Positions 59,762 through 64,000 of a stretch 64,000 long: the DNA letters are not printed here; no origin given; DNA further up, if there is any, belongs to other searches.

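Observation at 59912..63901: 1329-aa all-helical protein made of novel ~100-aa modules with an 'LG[IL]xxEF...EL' motif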

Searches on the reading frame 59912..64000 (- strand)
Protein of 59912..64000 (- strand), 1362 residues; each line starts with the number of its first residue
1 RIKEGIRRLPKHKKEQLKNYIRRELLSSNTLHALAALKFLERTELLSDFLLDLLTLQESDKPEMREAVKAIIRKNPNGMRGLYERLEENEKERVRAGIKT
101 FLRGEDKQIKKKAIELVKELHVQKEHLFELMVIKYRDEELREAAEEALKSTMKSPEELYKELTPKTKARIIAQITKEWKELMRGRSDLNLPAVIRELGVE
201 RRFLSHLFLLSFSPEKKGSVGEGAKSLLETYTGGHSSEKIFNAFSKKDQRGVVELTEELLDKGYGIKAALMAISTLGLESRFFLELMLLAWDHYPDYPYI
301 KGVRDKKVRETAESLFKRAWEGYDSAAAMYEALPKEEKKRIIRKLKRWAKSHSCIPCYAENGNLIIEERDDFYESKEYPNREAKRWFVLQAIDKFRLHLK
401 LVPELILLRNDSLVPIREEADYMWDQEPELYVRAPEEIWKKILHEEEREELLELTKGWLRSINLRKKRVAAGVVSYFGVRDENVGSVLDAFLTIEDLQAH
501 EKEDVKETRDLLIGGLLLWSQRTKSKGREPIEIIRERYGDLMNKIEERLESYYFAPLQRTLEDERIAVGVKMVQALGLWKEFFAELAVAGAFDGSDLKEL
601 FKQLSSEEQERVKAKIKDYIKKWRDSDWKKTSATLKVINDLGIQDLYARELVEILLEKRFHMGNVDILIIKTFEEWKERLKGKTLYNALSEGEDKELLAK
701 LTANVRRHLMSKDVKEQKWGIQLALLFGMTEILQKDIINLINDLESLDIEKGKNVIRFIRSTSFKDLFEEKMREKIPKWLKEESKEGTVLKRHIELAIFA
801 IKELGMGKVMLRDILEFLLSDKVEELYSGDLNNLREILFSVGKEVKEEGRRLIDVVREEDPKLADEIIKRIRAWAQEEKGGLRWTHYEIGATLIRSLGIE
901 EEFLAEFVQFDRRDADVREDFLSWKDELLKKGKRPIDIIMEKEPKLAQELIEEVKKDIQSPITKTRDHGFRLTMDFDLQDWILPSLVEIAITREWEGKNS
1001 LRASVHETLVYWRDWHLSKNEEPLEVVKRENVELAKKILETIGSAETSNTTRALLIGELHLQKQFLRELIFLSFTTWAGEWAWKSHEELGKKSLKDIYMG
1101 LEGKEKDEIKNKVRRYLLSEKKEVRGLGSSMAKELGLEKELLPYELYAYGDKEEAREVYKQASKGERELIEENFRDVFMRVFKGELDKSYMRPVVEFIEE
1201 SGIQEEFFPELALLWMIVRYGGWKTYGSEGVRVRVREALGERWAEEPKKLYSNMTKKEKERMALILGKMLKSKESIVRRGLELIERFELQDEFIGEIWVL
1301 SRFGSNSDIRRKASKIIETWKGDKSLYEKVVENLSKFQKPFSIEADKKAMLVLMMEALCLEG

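Call 3: search_protein_families(library=pfam, proteins=[window:59912-63901:-], max_evalue=10)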
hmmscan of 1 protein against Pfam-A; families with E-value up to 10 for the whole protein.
window:59912-63901:- (1329 aa): 9 families
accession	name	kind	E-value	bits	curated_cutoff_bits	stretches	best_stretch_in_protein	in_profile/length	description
PF06628.17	Catalase-rel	-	0.00014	22.4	30.1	0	122-146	11-35/65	Catalase-related immune-responsive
PF02607.22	B12-binding_2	-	0.0015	19.1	23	1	98-128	8-36/74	B12 binding domain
PF08598.16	Sds3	-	0.028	14.9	25.4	1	90-157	50-117/217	Sds3-like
PF22641.2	TiaS_TCKD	-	0.028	14.8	27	1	555-622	68-135/156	TiaS TCKD domain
PF16186.11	Arm_3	-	0.035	14.1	28.8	0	1273-1290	24-41/53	Atypical Arm repeat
PF11304.13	DUF3106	-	0.063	14.2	24.3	0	406-474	19-86/104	Protein of unknown function (DUF3106)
PF08711.16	Med26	-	0.12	12.7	20.6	1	1272-1288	33-49/52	TFIIS helical bundle-like domain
PF16525.10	MHB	-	0.26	11.9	27.4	0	1062-1091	30-59/77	Haemophore, haem-binding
PF13565.12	HTH_32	-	9.4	7.3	33.7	1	819-860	17-56/73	Homeodomain-like domain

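Call 4: search_protein_families(library=ncbifam, proteins=[window:59912-63901:-], max_evalue=10)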
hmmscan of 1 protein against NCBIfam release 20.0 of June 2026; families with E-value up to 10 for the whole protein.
window:59912-63901:- (1329 aa): 3 families
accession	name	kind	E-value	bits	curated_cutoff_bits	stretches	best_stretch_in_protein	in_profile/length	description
NF007183.0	PRK09614.1-2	subfamily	0.0046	16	320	1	538-598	185-245/327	ribonucleotide-diphosphate reductase subunit beta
NF045662.1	DVU0298_fam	equivalog_domain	0.031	13.8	75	1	821-931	54-160/213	DVU0298 family protein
NF002324.0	PRK01271.1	equivalog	2.2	8.9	83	0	563-617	5-59/75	tautomerase PptA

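Call 9: find_homologous_proteins(query=window:59912-64000:-)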
Query window:59912-64000:- (1362 aa): 1 proteins with E <= 0.001 among 8000 candidates.
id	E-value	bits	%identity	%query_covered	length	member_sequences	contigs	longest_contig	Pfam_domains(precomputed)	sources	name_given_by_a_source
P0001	0.0e+0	2972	100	100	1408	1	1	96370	-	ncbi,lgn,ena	-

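Call 11: find_encoding_contigs(protein=P0001, flank=10000, max_places=6)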
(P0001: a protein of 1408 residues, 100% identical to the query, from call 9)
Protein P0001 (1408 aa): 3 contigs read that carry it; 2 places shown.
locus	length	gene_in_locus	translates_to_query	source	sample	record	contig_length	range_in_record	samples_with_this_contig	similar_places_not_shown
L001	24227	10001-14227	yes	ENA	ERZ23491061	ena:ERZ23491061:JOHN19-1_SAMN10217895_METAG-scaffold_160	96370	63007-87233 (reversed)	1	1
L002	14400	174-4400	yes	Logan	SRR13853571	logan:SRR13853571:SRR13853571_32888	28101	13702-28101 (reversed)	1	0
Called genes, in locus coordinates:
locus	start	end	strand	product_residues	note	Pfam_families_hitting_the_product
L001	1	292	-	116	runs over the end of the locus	-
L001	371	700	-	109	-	-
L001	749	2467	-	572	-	PF03485:Arg_tRNA_synt_N, PF00750:tRNA-synt_1d, PF05746:DALR_1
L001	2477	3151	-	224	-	-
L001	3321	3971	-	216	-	-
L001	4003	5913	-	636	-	-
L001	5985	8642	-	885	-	-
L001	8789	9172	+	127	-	-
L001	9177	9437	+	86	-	-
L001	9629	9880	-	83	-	-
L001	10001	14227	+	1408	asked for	-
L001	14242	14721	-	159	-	-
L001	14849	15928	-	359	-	PF00091:Tubulin, PF12327:FtsZ_C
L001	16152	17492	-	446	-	PF01425:Amidase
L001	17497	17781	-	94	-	PF02686:GatC (weak)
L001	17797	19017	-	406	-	PF01266:DAO (faint), PF01494:FAD_binding_3, PF03486:HI0933_like (faint), PF05834:Lycopene_cycl (faint), PF07992:Pyr_redox_2 (faint), PF12831:FAD_oxidored, PF13450:NAD_binding_8 (weak), PF22578:GGR_cat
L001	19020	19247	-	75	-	PF00037:Fer4, PF13237:Fer4_10, PF14697:Fer4_21, PF13187:Fer4_9, PF25160:LdpA_Fe-S-bd (weak), PF12797:Fer4_2 (weak), PF00037:Fer4, PF12800:Fer4_4 (weak), +6 more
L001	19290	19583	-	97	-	-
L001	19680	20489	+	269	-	PF00398:RrnaAD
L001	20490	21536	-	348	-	PF05559:DUF763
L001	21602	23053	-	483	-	-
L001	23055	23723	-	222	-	PF02732:ERCC4, PF12826:HHH_2, PF14520:HHH_5, PF00633:HHH (weak)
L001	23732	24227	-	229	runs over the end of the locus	-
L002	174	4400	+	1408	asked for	-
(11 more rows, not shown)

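Call 23: search_solved_structures(query=P0001, max_evalue=10)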
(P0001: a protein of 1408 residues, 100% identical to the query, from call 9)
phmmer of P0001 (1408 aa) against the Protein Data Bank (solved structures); distinct sequences matched with E-value up to 10: 3.
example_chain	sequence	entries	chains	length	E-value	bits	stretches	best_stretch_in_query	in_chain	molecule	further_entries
6i7s_G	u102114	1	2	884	0.83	10.7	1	1048-1101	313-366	Microsomal triglyceride transfer protein large subunit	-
8eoj_B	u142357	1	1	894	0.85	10.6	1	1048-1101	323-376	Microsomal triglyceride transfer protein large subunit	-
2yw3_A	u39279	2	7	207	1.4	9.9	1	1237-1284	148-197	4-hydroxy-2-oxoglutarate aldolase/2-deydro-3-deoxyphosphogluconate aldolase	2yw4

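Call 65: search_protein_families(library=pfam, proteins=[L001:9629-9880:-, L001:8789-9172:+, L001:9177-9437:+], max_evalue=0.01)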
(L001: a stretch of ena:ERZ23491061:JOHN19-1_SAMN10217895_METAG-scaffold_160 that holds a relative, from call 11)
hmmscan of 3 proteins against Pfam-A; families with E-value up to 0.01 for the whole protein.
L001:9629-9880:- (83 aa): 0 families

L001:8789-9172:+ (127 aa): 0 families

L001:9177-9437:+ (86 aa): 0 families

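Call 72: list_cluster_members(proteins=[P0001, P0002, P0003, P0004, P0006, P0008, P0010, P0013, P0017, P0018])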
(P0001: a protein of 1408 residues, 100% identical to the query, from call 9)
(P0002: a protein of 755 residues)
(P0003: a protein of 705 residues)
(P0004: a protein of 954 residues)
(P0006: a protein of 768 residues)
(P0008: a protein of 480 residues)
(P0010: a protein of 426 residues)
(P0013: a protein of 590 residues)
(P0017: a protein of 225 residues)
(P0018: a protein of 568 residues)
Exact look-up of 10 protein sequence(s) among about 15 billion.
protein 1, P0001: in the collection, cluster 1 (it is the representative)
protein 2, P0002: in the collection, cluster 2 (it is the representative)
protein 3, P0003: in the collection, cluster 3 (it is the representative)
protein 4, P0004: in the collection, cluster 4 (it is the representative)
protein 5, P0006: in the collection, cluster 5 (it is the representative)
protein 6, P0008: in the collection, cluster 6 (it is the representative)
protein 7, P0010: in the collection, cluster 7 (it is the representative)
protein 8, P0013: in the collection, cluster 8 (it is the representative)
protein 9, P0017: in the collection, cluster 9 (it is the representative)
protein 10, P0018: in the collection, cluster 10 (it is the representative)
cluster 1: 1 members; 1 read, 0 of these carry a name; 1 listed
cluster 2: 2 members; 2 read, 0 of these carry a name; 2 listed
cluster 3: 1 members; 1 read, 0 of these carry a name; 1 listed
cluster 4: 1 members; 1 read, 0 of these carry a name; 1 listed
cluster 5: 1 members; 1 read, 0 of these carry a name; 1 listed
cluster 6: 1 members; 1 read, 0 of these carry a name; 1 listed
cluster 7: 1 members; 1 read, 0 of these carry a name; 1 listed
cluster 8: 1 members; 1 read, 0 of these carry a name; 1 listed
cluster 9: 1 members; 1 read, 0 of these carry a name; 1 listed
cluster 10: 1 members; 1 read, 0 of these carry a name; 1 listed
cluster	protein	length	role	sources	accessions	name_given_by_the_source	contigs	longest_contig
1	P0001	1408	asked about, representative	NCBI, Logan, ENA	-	-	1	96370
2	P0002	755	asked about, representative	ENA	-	-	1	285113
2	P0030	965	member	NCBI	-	-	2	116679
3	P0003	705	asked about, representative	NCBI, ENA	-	-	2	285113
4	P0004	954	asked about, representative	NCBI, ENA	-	-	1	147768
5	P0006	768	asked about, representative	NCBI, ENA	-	-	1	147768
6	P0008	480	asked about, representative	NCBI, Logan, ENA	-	-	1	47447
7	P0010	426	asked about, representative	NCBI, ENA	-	-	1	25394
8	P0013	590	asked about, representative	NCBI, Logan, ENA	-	-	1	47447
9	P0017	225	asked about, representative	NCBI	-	-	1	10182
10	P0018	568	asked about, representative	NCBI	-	-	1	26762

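Call 73: predict_structure(alignment_id=A5)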
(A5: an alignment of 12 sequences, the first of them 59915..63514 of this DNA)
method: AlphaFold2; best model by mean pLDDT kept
length: 1200 residues; sequences in the alignment: 12
mean_pLDDT: 63.9   pTM: 0.36
mean pLDDT of the five models: 63.9, 60.0, 57.4, 57.4, 55.9
residues with pLDDT >= 90: 0; 70-90: 480; 50-70: 439; < 50: 281
segments of 3 or more residues with pLDDT < 50: 1-5, 23-26, 28-40, 42-58, 130-142, 186-207, 210-212, 214-282, 284-286, 295-317, 319-321, 332-335, 337-340, 361-368, 390-411, 413-415, 428-430, 499-506, 716-722, 831-835, 1058-1060, 1171-1188
pLDDT, mean of each block of 10 residues (from residue 1): 48 54 47 44 47 47 56 61 58 68 67 73 67 36 66 74 65 65 52 41 46 48 42 35 29 35 40 42 48 49 46 44 52 48 51 57 46 59 56 36 46 48 50 60 68 69 61 68 71 60 52 64 67 76 83 76 77 79 74 78 79 74 63 77 66 70 59 59 59 72 77 53 59 69 62 64 75 84 86 82 79 83 71 53 71 63 57 66 59 75 79 72 66 80 82 81 80 85 73 82 85 81 73 77 82 61 61 67 73 86 86 84 85 85 85 74 58 43 46 54
secondary structure, 60 per line:
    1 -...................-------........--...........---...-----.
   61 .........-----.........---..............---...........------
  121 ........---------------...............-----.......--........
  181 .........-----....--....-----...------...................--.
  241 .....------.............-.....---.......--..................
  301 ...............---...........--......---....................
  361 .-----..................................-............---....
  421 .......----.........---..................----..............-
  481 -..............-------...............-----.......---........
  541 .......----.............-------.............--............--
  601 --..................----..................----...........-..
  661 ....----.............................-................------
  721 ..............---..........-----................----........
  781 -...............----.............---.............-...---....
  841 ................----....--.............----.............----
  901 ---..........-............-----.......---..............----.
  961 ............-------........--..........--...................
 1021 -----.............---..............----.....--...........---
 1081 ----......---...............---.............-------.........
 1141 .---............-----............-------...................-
elements in order (helices of 4 or more, strands of 3 or more residues): H2-20 H28-35 H38-48 H60-69 H75-83 H87-100 H104-114 H121-128 H144-158 H164-170 H173-189 E195-198 E201-204 H219-237 H240-245 H252-264 H266-270 H274-280 H283-315 H319-329 H332-337 H341-361 H367-400 H402-413 H417-427 H432-440 H444-461 H466-479 H482-495 H503-517 H523-529 H533-547 H552-564 H572-584 H587-598 H603-620 H625-642 H647-657 H659-664 H669-697 H699-714 H721-734 H738-747 H753-768 H773-780 H782-796 H801-813 H817-829 H837-856 H861-864 H867-879 H884-896 H904-913 H915-926 H932-938 H942-955 H960-972 H980-987 H990-999 H1002-1020 H1026-1038 H1042-1055 H1060-1064 H1067-1077 H1085-1090 H1094-1108 H1112-1124 H1132-1141 H1145-1156 H1162-1173 H1181-1199

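Call 75: fold_search(model_id=the predicted structure, library=pdb)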
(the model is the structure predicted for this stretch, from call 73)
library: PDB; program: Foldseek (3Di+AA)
matches with E <= 10: 885; with E <= 0.001: 63
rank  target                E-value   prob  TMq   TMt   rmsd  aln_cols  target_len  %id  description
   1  7z8v_D                1.3e-06  1.00  0.25  0.25  30.2      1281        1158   12  CAND1-SCF-SKP2 (SKP1deldel) CAND1 engaged SCF rocked (released 2023-04-19)
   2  8or3_C                3.3e-06  1.00  0.19  0.19  29.2      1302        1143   11  CAND1-CUL1-RBX1-SKP1-SKP2-DCNL1 (released 2023-06-28)
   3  6y5q_u                3.9e-06  1.00  0.23  0.29  25.1       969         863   11  human 17S U2 snRNP (released 2020-06-17)
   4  7z8r_D                6.9e-06  1.00  0.20  0.21  29.0      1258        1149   12  CAND1-CUL1-RBX1 (released 2023-04-19)
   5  7dco_1                8.1e-06  1.00  0.23  0.28  25.4      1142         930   12  Cryo-EM structure of the activated spliceosome (Bact complex) at an atomic resolution of 2.5 angstrom (released 2021-03-17)
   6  8or2_C                8.7e-06  1.00  0.24  0.25  31.7      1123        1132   12  CAND1-CUL1-RBX1-DCNL1 (released 2023-06-28)
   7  8h3q_A                1.1e-05  1.00  0.19  0.19  27.3      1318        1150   12  Cryo-EM Structure of the CAND1-Cul3-Rbx1 complex (released 2023-10-11)
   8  5nrl_O                2.3e-05  1.00  0.22  0.29  24.6      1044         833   12  Structure of a pre-catalytic spliceosome (released 2017-05-31)
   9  6sb0_A                3.4e-05  1.00  0.21  0.13  36.7      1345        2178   12  cryo-EM structure of mTORC1 bound to PRAS40-fused active RagA/C GTPases (released 2019-10-16)
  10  7onb_C                3.5e-05  1.00  0.19  0.25  22.8       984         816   11  Structure of the U2 5' module of the A3'-SSA complex (released 2021-08-04)
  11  5vch_A                3.5e-05  1.00  0.18  0.20  30.9      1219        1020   11  Crystal structure of full-length Kluyveromyces lactis Kap123 (released 2017-11-01)
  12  2z5o_A                3.8e-05  1.00  0.20  0.26  26.3       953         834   13  Complex of Transportin 1 with JKTBP NLS (released 2007-10-23)
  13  6zqd_UT               4.2e-05  1.00  0.24  0.15  34.7      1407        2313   14  Cryo-EM structure of the 90S pre-ribosome from Saccharomyces cerevisiae, state Post-A1 (released 2020-09-23)
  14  7wtz_K                4.5e-05  1.00  0.15  0.18  24.8       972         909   11  Cryo-EM structure of a human pre-40S ribosomal subunit - State RRP12-B2 (released 2022-10-19)
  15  7wtx_K                4.7e-05  1.00  0.15  0.17  26.3      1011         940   11  Cryo-EM structure of a human pre-40S ribosomal subunit - State RRP12-B1 (released 2022-10-19)
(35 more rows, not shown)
